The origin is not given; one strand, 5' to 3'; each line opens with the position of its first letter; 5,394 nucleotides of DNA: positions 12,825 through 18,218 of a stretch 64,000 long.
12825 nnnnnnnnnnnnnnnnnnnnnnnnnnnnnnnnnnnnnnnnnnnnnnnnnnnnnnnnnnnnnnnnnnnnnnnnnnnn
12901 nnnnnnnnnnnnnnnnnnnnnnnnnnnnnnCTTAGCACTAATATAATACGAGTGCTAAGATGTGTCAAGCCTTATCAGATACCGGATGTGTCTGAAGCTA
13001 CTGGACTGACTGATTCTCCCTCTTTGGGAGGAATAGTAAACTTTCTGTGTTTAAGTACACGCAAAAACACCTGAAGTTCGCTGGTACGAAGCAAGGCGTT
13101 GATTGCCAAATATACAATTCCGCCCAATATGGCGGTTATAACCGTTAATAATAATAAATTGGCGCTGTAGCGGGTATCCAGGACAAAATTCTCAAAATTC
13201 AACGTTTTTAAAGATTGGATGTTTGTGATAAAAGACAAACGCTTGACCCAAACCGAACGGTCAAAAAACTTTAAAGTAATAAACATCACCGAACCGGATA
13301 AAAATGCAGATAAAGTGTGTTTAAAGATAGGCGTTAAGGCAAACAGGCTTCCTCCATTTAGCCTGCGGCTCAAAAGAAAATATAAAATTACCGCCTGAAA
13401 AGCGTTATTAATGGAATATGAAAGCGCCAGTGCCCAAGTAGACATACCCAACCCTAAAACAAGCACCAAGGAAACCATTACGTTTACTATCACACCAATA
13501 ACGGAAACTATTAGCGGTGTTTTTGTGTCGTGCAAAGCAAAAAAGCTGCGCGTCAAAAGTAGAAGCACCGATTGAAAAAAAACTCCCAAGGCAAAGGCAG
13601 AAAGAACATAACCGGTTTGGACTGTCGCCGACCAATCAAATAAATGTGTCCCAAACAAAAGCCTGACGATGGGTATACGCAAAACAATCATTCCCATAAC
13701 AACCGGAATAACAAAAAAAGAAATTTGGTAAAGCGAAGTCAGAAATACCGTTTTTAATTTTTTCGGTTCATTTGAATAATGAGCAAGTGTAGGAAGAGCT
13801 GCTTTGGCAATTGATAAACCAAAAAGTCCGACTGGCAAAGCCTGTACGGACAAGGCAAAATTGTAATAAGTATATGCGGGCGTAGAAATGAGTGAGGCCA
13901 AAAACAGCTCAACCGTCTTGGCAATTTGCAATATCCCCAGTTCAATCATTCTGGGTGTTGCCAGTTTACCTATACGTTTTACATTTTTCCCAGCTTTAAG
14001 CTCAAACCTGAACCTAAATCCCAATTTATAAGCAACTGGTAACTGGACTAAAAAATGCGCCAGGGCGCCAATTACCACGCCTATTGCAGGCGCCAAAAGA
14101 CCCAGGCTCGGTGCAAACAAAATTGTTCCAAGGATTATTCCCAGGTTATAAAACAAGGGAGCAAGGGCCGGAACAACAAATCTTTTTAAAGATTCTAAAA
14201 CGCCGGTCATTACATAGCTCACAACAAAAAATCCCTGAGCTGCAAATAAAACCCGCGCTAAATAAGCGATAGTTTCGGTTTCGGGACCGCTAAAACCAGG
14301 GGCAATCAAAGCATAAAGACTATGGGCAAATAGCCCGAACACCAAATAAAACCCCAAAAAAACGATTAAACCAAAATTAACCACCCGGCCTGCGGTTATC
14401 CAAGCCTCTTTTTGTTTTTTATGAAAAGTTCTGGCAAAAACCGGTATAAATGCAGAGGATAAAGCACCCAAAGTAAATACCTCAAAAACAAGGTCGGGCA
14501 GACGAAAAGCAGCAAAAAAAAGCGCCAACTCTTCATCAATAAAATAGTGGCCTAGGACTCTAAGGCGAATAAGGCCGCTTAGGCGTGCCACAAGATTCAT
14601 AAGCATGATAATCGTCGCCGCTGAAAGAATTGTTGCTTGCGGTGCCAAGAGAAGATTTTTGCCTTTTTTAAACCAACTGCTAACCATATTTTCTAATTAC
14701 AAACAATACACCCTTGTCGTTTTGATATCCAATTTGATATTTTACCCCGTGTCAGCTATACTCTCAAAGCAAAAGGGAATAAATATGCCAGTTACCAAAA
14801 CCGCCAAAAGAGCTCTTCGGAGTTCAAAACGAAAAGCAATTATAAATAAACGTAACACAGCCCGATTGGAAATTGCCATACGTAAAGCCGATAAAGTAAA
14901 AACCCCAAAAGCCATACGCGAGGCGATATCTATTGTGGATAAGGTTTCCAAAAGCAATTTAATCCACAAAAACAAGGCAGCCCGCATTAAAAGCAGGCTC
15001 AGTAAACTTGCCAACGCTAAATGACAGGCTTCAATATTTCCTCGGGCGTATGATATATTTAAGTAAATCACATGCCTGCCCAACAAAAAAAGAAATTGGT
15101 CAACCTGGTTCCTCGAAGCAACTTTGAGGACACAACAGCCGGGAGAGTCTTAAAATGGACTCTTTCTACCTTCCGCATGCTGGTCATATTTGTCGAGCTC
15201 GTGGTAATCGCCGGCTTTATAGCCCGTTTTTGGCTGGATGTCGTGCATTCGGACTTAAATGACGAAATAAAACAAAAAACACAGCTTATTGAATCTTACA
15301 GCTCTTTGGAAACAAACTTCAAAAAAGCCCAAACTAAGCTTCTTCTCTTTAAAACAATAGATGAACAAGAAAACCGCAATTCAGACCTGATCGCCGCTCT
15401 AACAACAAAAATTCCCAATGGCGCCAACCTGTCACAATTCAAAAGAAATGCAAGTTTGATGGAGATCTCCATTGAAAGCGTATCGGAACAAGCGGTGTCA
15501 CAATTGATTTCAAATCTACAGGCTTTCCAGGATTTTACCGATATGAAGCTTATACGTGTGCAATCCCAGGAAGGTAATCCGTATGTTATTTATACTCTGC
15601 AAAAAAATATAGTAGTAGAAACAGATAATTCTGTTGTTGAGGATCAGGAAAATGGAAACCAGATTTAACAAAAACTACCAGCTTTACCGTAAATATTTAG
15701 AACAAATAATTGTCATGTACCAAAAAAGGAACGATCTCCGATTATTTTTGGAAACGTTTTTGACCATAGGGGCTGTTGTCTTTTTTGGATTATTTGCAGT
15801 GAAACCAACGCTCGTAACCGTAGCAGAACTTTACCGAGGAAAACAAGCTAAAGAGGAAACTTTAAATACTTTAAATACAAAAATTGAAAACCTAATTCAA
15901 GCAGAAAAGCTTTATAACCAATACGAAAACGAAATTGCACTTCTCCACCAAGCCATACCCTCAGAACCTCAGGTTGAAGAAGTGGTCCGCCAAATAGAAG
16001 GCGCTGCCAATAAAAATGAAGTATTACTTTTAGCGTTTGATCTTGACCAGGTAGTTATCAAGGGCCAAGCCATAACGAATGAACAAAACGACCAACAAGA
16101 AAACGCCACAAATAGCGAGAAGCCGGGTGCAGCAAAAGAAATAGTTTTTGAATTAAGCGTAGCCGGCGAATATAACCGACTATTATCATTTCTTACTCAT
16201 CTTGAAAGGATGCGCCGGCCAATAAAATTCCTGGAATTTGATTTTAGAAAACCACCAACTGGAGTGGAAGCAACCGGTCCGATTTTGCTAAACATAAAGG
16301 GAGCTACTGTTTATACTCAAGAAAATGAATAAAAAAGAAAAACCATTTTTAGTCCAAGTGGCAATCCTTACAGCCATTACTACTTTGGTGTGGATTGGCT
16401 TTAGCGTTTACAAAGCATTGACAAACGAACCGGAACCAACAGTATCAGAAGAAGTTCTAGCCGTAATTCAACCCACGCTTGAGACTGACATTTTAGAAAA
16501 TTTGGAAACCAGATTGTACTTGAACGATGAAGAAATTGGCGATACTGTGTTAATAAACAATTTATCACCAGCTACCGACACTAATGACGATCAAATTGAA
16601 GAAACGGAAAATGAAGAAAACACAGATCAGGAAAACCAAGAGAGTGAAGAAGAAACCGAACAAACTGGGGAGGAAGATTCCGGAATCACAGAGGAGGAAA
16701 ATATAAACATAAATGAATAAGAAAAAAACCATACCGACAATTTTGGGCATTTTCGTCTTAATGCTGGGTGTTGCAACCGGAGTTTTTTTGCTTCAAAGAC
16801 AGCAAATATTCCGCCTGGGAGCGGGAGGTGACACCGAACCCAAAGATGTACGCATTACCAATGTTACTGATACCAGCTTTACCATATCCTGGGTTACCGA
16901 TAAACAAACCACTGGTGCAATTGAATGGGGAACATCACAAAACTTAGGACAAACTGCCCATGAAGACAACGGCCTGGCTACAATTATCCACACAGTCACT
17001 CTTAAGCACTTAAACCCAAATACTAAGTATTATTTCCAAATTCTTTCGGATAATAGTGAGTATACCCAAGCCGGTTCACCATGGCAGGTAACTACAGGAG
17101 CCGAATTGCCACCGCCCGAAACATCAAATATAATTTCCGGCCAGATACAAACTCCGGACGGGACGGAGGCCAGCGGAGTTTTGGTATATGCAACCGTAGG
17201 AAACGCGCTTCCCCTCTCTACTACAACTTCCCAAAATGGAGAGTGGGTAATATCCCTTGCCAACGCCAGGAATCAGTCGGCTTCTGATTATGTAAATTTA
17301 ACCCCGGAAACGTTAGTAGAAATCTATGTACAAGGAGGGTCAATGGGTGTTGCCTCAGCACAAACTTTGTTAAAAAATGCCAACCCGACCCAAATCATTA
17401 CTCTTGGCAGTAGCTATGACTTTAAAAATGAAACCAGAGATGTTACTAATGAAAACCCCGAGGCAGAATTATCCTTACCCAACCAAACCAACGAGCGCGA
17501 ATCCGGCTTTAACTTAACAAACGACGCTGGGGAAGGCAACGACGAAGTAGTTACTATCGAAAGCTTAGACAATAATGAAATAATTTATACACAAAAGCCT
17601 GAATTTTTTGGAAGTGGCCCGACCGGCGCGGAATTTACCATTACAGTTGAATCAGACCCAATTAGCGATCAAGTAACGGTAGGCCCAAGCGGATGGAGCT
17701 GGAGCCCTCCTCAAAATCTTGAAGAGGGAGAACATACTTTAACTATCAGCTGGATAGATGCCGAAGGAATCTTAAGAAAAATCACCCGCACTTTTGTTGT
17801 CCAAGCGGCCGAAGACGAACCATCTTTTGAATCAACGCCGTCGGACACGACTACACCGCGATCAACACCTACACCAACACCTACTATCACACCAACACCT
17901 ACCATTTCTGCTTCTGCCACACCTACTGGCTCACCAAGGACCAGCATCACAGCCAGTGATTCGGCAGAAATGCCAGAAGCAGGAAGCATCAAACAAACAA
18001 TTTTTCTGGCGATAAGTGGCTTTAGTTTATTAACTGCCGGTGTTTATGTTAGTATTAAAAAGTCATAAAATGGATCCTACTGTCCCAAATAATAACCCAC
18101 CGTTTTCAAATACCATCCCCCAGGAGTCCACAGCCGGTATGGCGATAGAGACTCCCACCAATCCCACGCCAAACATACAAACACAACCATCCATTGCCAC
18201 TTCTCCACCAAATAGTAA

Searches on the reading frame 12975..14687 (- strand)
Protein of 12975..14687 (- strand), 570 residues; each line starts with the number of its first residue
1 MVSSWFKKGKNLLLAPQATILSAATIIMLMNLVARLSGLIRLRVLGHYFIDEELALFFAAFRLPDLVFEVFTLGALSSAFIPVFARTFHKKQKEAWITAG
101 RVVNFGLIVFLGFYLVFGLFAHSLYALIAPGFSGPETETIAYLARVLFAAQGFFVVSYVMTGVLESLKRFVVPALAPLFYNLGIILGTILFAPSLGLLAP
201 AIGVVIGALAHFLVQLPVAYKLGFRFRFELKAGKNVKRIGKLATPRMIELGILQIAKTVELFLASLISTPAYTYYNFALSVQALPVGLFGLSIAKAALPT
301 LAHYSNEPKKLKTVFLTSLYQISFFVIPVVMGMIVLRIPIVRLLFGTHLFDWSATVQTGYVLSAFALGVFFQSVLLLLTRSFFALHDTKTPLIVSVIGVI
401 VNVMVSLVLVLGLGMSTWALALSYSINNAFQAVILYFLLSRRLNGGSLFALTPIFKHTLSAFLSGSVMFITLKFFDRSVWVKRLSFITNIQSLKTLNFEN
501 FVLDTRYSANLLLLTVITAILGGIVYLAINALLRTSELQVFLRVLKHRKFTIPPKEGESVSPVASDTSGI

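Call 15: search_protein_families(library=pfam, proteins=[window:12975-14687:-], max_evalue=0.001)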
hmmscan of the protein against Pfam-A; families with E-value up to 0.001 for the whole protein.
window:12975-14687:- (570 aa): 3 families
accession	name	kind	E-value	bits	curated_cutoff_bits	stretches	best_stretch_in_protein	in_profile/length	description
PF03023.19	MurJ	-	1.2e-73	248.7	27.4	1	55-475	12-435/451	Lipid II flippase MurJ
PF13440.11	Polysacc_synt_3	-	2.7e-17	63.4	23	2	108-348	54-287/293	Polysaccharide biosynthesis protein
PF01554.23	MatE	-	9.9e-05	22.5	24.9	1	268-406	24-159/161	MatE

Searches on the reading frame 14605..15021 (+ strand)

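Call 73: search_protein_families(library=pfam, proteins=[window:14605-15021:+], max_evalue=0.01)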
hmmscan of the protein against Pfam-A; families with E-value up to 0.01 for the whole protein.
window:14605-15021:+ (139 aa): 1 family
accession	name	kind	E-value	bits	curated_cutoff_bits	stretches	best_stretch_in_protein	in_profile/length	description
PF01649.23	Ribosomal_S20p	-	1.9e-08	35.3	29.5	1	64-137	3-83/83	Ribosomal protein S20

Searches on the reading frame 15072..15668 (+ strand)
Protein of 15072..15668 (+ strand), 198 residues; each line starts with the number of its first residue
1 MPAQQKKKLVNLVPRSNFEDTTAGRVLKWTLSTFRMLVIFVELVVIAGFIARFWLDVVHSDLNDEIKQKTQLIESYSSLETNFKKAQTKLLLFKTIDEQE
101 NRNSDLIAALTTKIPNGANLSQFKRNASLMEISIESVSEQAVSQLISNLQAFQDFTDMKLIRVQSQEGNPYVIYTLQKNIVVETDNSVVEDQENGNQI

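Call 16: search_protein_families(library=pfam, proteins=[window:15072-15668:+], max_evalue=0.001)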
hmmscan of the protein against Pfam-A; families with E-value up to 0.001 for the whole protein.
window:15072-15668:+ (198 aa): 1 family
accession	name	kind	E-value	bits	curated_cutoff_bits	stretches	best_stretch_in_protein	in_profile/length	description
PF05137.18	PilN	-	1.9e-07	31.4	22.8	1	106-177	2-75/78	Fimbrial assembly protein (PilN)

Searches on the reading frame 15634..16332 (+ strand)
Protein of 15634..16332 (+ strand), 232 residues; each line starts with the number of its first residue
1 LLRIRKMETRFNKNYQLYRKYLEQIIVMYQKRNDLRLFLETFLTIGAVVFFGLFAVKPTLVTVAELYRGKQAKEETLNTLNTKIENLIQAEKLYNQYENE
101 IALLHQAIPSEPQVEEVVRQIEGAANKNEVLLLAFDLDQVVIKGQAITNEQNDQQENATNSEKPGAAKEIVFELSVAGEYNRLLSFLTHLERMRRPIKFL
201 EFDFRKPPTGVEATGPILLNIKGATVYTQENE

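Call 16: search_protein_families(library=pfam, proteins=[window:15634-16332:+], max_evalue=0.001)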
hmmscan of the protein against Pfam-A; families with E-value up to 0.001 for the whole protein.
window:15634-16332:+ (232 aa): 1 family
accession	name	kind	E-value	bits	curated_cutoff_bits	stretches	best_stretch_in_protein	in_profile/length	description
PF04350.18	PilO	-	2.3e-06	28.2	22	0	71-208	9-125/145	Pilus assembly protein, PilO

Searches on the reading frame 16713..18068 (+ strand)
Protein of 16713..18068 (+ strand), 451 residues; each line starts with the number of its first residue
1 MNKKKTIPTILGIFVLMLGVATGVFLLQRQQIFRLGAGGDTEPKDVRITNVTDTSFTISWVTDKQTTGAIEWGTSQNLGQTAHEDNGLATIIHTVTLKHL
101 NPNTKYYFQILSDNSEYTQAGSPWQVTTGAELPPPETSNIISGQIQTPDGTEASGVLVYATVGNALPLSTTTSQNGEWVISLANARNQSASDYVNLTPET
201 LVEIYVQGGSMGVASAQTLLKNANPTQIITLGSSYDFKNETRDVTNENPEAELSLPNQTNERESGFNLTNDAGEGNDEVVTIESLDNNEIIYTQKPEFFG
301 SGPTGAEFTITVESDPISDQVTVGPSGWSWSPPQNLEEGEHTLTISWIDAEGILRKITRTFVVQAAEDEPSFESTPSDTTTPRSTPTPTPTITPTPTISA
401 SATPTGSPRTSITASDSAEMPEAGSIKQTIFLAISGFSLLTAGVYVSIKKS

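Call 16: search_protein_families(library=pfam, proteins=[window:16713-18068:+], max_evalue=0.001)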
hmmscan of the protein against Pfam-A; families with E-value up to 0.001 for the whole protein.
window:16713-18068:+ (451 aa): 3 families
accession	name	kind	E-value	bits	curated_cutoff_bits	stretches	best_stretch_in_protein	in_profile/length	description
PF16656.11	Pur_ac_phosph_N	-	2.8e-10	41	30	1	46-122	4-86/93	Purple acid Phosphatase, N-terminal domain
PF19077.6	Big_13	-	3.1e-09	37.7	27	1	286-353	19-89/102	Bacterial Ig-like domain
PF00041.27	fn3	-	2.9e-07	31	25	1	42-119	2-75/84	Fibronectin type III domain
